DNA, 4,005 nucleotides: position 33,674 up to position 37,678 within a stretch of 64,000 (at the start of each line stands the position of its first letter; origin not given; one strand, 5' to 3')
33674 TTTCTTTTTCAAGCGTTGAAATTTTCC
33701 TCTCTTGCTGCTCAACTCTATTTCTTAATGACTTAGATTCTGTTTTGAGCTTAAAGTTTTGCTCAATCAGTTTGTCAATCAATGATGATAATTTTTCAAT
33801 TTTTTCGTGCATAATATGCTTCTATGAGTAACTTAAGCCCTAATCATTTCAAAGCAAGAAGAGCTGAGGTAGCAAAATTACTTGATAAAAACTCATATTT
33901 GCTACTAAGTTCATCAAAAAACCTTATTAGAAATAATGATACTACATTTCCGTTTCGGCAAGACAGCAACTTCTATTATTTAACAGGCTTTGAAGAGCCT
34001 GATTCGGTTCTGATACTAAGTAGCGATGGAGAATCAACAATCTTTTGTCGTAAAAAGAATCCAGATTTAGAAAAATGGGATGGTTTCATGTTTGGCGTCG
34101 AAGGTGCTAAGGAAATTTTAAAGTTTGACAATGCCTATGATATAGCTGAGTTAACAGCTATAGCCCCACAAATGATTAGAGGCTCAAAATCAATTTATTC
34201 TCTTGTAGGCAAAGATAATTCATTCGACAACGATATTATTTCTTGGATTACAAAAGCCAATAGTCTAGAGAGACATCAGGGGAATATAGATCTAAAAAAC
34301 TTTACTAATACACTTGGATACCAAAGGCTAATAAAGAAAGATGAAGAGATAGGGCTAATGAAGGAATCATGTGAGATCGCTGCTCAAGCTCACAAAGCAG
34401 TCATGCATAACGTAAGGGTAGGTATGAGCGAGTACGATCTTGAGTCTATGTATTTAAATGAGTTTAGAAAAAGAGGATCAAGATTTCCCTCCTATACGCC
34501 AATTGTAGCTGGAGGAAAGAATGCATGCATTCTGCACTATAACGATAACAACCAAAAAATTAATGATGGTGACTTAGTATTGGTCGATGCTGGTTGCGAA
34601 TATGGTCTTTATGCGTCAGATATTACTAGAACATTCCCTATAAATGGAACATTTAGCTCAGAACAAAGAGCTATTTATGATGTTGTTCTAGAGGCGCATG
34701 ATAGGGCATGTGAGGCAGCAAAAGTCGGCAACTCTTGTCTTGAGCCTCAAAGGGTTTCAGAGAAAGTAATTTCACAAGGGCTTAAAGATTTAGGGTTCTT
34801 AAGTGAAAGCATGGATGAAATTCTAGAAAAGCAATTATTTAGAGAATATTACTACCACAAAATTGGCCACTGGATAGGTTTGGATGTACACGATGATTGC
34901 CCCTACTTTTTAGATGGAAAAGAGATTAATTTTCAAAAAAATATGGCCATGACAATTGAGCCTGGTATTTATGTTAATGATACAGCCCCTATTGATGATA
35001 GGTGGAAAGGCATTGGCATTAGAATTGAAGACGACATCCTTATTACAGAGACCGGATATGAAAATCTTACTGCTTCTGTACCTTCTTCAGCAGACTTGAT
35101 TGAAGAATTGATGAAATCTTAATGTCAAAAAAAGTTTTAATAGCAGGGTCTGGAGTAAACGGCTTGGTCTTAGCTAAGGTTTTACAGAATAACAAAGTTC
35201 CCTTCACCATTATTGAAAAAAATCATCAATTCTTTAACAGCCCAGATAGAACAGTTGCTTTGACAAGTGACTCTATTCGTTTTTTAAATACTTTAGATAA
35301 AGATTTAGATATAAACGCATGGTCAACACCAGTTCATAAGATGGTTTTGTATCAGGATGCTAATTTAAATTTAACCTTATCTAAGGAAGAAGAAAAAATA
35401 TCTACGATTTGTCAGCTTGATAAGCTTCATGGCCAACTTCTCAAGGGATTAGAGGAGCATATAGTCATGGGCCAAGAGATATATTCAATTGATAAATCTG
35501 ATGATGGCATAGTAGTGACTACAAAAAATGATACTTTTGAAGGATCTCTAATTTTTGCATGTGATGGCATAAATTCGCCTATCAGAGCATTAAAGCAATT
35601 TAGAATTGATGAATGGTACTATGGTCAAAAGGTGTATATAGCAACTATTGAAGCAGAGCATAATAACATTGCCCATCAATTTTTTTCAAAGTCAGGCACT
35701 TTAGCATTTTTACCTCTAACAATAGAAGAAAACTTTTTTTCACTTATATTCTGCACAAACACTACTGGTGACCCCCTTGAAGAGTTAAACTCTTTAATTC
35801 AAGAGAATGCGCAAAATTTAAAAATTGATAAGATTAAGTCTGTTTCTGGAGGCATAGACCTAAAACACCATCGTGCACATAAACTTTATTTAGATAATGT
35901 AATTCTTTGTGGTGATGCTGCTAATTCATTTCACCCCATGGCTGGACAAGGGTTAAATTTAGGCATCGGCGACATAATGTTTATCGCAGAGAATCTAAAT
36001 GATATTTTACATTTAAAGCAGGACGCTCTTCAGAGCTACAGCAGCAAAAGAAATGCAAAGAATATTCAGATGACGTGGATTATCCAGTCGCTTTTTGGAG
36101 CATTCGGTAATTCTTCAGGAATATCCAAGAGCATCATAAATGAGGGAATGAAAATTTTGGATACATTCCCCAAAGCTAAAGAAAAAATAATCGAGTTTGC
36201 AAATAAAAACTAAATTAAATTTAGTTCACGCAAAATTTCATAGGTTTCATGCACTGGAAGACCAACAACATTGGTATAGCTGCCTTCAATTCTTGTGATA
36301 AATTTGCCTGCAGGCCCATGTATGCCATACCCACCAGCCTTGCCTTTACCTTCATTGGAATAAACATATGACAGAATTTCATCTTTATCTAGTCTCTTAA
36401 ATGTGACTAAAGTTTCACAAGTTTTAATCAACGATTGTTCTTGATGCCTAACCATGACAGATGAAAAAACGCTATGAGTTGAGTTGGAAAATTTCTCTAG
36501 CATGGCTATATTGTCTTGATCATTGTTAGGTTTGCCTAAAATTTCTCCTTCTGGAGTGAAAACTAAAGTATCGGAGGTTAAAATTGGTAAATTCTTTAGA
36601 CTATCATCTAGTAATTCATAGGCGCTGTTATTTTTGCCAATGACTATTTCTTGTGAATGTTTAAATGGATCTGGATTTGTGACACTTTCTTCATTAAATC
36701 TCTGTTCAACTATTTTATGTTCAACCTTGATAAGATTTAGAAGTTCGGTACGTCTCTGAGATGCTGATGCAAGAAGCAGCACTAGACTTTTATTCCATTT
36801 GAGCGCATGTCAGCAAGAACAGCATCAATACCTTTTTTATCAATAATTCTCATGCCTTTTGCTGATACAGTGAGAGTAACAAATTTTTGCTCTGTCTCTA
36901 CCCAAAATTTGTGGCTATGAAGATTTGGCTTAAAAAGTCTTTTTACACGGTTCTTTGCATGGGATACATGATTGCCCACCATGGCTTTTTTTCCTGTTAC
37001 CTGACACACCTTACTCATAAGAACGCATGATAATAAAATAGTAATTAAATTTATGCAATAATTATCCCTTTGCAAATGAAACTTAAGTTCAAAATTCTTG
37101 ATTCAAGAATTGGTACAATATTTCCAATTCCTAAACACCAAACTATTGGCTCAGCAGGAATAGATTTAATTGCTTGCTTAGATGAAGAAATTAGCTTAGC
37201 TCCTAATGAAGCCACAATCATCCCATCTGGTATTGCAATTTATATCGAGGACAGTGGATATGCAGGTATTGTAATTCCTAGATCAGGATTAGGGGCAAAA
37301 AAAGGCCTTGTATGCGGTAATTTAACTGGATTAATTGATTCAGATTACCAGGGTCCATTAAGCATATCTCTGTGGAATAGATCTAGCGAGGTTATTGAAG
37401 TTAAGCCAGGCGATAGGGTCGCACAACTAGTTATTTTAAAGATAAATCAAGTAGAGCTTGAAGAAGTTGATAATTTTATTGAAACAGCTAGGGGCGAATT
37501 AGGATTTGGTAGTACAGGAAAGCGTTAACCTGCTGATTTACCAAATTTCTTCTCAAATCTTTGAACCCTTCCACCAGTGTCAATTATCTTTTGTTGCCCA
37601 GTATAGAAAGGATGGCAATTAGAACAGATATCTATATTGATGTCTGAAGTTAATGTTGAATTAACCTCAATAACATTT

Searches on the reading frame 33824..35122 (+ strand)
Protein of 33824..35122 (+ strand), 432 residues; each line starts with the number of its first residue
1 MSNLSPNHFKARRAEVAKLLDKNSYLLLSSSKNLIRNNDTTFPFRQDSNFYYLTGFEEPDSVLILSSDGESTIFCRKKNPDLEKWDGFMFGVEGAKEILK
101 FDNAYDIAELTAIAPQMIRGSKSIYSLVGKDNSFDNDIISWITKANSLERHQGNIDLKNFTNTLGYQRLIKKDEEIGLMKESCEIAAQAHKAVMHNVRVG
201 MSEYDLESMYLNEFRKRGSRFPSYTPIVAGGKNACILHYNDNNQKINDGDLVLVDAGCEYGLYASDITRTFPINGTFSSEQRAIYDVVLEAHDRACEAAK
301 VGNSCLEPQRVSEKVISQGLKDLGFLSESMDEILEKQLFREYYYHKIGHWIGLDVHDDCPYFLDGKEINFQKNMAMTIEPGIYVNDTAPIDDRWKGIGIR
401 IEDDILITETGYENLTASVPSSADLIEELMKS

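Call 50: search_protein_families(library=ncbifam, max_evalue=1e-10, proteins=[window:33824-35122:+])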
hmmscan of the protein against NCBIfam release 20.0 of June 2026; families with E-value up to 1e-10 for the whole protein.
window:33824-35122:+ (432 aa): 7 families
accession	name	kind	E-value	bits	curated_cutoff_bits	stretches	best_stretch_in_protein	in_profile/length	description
NF008131.0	PRK10879.1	equivalog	7.5e-112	374.3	465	1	6-431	3-433/438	Xaa-Pro aminopeptidase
NF010133.0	PRK13607.1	equivalog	4.3e-44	151.1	339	1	6-419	9-440/443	Xaa-Pro dipeptidase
NF040821.1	dipep_PepQ_Arch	equivalog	3.4e-38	131.6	630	1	142-417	94-340/346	Xaa-Pro dipeptidase PepQ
NF007310.0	PRK09795.1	equivalog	1.5e-33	116.1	393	1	110-417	77-350/361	aminopeptidase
TIGR00500.1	met_pdase_I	equivalog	1.3e-16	60.9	171.35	1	170-394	3-217/247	type I methionyl aminopeptidase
TIGR02993.1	ectoine_eutD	equivalog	8.1e-13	48.2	613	1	134-307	123-298/391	ectoine hydrolase DoeA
NF008970.0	PRK12318.1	equivalog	7.8e-11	41.7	267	0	165-417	38-288/291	methionyl aminopeptidase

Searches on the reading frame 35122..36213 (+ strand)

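Call 50: search_protein_families(library=ncbifam, max_evalue=1e-10, proteins=[window:35122-36213:+])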
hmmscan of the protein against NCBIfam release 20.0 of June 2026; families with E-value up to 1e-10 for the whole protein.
window:35122-36213:+ (363 aa): 31 families (the best 25 are shown)
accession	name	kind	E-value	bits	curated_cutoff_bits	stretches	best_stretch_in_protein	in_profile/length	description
TIGR01988.1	Ubi-OHases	subfamily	6.1e-52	176.7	224.65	1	5-360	2-385/387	ubiquinone biosynthesis hydroxylase, UbiH/UbiF/VisC/COQ6 family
TIGR01984.1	UbiH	equivalog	5.2e-43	147.3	392.2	1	4-358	1-378/382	2-octaprenyl-6-methoxyphenyl hydroxylase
NF005788.0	PRK07608.1-3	equivalog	1.1e-35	123.1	478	1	4-360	4-385/388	UbiH/UbiF family hydroxylase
NF005599.0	PRK07333.1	equivalog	1.2e-33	116.3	549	1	3-360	13-398/414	ubiquinone biosynthesis hydroxylase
NF006461.0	PRK08850.1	equivalog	4.7e-30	104.6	633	1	4-359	6-388/405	FAD-dependent 2-octaprenylphenol hydroxylase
NF004356.0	PRK05732.1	equivalog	3.2e-28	98.6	384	1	3-357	4-386/395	2-octaprenyl-6-methoxyphenyl hydroxylase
TIGR01989.1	COQ6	equivalog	4.2e-28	98.5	489.3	2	247-356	322-436/437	ubiquinone biosynthesis monooxygenase COQ6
NF005612.0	PRK07364.1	equivalog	2.5e-27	95.5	487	1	4-356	20-397/415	FAD-dependent hydroxylase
NF005691.0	PRK07494.1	equivalog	8.1e-26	90.5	459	1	116-328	131-353/404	UbiH/UbiF family hydroxylase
NF005951.1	PRK08020.1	equivalog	2.7e-25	89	590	1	4-360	4-385/388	3-demethoxyubiquinol 3-hydroxylase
NF005949.0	PRK08013.1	equivalog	8.3e-25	87.6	620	1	3-360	4-389/401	FAD-dependent 2-octaprenylphenol hydroxylase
NF006460.0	PRK08849.1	equivalog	1.8e-24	86.2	598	1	115-360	131-383/386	2-octaprenyl-3-methyl-6-methoxy-1,4-benzoquinol hydroxylase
NF005148.0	PRK06617.1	equivalog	1.3e-23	83.3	524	1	4-360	19-386/390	2-octaprenyl-6-methoxyphenyl hydroxylase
NF006593.0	PRK09126.1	equivalog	1.1e-21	77.2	420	1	3-357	5-385/393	5-demethoxyubiquinol-8 5-hydroxylase UbiM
NF004318.0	PRK05714.1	equivalog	5.1e-21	74.8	653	1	105-355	119-389/407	2-octaprenyl-3-methyl-6-methoxy-1,4-benzoquinol hydroxylase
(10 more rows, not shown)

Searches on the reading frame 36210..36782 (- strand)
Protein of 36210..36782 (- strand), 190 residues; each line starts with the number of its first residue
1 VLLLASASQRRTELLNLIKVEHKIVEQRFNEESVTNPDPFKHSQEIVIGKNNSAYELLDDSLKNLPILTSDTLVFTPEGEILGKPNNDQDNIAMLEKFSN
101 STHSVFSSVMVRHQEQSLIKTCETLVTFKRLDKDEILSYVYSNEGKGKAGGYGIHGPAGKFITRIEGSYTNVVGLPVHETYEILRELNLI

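Call 50: search_protein_families(library=ncbifam, max_evalue=1e-10, proteins=[window:36210-36782:-])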
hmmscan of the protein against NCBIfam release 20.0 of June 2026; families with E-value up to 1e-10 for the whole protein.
window:36210-36782:- (190 aa): 14 families
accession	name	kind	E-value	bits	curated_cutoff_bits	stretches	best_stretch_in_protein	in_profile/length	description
NF000867.0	PRK00078.1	equivalog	7.2e-39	133.4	249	1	2-188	3-189/192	Maf-like protein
TIGR00172.1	maf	subfamily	1.2e-38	132.5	117.15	1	2-185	5-185/185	Maf family nucleotide pyrophosphatase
NF010948.0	PRK14368.1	equivalog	8.2e-37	126.5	291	1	2-187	7-189/193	Maf-like protein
NF002401.0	PRK01441.1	equivalog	3.1e-32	111.8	317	1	2-185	7-193/207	Maf-like protein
NF010946.0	PRK14366.1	equivalog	2.5e-31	108.6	284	1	2-185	7-187/195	Maf-like protein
NF003141.0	PRK04056.1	equivalog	6.4e-31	107.4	161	1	1-183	1-179/181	septum formation inhibitor Maf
NF010941.0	PRK14361.1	equivalog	1.3e-30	106.4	272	1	2-186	8-186/194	Maf-like protein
NF003403.0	PRK04694.1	equivalog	8.2e-30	104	300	1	1-184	1-184/190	Maf-like protein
NF010947.0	PRK14367.1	equivalog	2.9e-29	101.7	315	1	2-187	4-191/202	Maf-like protein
NF010943.0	PRK14363.1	equivalog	3.4e-27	95.3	273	1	2-185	3-181/204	Maf-like protein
NF010944.0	PRK14364.1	equivalog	5.2e-27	94.6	311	1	4-185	1-177/181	Maf-like protein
NF010942.0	PRK14362.1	equivalog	7.3e-27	94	290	1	2-186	14-197/210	Maf-like protein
NF010945.0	PRK14365.1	equivalog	1.7e-26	93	273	1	2-187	4-187/197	Maf-like protein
NF002690.0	PRK02478.1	equivalog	3.1e-11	43.2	269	1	2-190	5-197/199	Maf-like protein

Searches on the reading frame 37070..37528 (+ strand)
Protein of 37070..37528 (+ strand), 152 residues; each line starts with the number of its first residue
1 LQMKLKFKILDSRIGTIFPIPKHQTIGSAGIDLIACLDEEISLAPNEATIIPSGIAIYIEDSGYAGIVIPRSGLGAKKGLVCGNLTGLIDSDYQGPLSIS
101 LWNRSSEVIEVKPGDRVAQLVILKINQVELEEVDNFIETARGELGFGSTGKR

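Call 50: search_protein_families(library=ncbifam, max_evalue=1e-10, proteins=[window:37070-37528:+])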
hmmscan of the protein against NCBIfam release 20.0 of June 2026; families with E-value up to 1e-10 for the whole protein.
window:37070-37528:+ (152 aa): 3 families
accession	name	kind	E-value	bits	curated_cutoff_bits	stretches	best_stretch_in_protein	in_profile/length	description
NF001862.0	PRK00601.1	equivalog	2.1e-54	183.2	103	1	3-151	2-149/150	dUTP diphosphatase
TIGR00576.1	dut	superfamily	1.5e-41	141.5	102.55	1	13-151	6-143/143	dUTP diphosphatase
NF010561.0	PRK13956.1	equivalog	7.7e-11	42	223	1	20-151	18-147/147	dUTP diphosphatase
